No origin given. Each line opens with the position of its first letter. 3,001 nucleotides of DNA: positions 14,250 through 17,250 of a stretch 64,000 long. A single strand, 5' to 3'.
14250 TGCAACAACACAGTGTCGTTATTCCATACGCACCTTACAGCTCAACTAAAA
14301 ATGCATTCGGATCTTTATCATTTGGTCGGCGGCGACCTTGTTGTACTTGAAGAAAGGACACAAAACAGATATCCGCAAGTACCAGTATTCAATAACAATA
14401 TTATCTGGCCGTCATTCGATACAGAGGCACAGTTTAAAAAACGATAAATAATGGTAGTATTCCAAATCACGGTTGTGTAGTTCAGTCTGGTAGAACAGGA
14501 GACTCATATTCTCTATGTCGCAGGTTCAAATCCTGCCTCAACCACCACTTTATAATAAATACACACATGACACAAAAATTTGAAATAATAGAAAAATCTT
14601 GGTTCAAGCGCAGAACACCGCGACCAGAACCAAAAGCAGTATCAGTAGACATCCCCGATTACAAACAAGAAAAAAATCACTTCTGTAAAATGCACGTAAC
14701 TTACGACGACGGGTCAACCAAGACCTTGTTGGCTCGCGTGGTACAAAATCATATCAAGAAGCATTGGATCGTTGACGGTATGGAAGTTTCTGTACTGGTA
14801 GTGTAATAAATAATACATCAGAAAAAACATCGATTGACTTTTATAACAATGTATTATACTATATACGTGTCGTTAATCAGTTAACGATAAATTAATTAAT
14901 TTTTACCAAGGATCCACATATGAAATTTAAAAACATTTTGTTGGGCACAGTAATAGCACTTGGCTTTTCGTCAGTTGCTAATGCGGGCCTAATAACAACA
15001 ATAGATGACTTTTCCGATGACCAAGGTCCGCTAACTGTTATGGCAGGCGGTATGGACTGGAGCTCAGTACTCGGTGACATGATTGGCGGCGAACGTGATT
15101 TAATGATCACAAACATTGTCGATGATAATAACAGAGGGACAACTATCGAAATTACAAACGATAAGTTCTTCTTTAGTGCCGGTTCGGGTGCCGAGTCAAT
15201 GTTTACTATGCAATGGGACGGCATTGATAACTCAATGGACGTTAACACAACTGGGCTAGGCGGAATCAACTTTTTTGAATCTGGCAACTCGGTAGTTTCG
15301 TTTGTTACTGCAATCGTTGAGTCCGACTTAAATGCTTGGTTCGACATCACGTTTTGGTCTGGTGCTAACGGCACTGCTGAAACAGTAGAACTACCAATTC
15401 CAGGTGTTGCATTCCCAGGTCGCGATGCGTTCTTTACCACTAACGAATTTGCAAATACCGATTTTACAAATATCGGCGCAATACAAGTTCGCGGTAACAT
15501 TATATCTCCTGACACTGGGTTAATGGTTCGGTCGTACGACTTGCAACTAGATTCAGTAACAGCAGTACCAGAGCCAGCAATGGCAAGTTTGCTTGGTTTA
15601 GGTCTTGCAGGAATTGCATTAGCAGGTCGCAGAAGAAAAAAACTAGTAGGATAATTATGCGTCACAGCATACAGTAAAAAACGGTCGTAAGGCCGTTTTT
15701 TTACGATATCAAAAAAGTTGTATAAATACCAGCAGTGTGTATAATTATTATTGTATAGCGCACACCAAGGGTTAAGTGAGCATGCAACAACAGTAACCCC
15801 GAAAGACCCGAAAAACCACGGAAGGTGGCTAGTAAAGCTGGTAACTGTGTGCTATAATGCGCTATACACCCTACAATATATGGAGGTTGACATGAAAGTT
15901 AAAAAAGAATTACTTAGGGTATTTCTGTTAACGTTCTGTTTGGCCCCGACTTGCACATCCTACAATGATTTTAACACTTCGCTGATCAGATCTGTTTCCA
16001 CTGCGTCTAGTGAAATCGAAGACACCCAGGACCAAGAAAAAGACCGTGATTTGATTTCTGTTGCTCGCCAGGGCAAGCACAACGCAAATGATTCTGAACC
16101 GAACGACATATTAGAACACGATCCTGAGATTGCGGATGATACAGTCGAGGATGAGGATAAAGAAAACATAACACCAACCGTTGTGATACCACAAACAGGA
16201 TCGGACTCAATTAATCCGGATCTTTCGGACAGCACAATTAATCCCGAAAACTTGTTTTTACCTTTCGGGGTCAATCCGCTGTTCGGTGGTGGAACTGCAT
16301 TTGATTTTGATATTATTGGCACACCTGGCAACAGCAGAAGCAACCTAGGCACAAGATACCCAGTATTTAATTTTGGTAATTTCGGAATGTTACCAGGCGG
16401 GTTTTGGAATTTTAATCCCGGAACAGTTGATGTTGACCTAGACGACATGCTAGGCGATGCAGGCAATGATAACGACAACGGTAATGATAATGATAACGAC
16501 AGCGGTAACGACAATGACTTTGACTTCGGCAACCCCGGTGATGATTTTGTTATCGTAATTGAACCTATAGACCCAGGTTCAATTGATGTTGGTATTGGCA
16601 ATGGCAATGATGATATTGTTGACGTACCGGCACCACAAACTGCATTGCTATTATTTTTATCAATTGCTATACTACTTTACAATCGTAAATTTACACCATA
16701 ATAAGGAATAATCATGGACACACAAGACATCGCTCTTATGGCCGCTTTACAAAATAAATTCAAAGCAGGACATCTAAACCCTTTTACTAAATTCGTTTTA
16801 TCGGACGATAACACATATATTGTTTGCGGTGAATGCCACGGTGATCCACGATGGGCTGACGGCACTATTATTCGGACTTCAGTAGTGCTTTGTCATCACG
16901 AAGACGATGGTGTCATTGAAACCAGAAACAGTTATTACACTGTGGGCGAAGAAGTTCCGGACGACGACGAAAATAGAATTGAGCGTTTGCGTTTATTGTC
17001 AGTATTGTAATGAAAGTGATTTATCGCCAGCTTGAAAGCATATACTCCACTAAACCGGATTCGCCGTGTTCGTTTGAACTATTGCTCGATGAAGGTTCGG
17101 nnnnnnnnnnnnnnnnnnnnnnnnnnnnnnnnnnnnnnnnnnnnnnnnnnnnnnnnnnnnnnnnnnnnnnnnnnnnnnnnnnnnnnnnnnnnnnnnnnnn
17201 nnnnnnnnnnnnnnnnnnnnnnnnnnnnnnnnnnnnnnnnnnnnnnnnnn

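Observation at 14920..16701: Two tandem PEP-CTERM-type secreted proteins encoded by a phage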

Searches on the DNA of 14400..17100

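Call 87: search_rna_families(source=window, start=14400, end=17100, threshold=evalue, max_evalue=1)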
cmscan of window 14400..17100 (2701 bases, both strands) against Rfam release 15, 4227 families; matches with E-value up to 1: 3.
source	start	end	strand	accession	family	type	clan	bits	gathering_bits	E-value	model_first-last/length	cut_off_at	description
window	14471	14544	+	RF00005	tRNA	Gene; tRNA;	CL00001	68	29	4.8e-14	1-71/71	no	tRNA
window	15636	15704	+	RF02891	AgrB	Gene; antisense;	-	23.3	40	0.65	1-84/84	no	ArsR-gov region gene B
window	14471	14545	-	RF04354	Plastid-ycf2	Cis-reg;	-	20.3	65.7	0.67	1-75/75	no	Plastid-ycf2 5UTR RNA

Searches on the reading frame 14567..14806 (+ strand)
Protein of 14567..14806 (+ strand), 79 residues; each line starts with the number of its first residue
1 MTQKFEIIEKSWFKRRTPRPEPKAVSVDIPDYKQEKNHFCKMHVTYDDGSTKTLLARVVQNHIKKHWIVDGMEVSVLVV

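Call 26: search_protein_families(library=pfam, proteins=[window:14567-14806:+], max_evalue=0.01)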
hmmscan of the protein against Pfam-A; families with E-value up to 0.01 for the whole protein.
window:14567-14806:+ (79 aa): 1 family
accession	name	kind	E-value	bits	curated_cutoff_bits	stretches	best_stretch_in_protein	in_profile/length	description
PF08428.16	Rib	-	0.0047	18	27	1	21-54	34-68/76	Rib domain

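Call 42: search_protein_families(library=pfam, proteins=[window:14567-14806:+], max_evalue=10)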
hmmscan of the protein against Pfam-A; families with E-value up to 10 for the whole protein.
window:14567-14806:+ (79 aa): 2 families
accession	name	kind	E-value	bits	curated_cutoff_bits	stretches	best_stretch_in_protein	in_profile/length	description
PF08428.16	Rib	-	0.0047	18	27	1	21-54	34-68/76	Rib domain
PF18957.6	RibLong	-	0.033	15.4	27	1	25-58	57-90/93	Long Rib domain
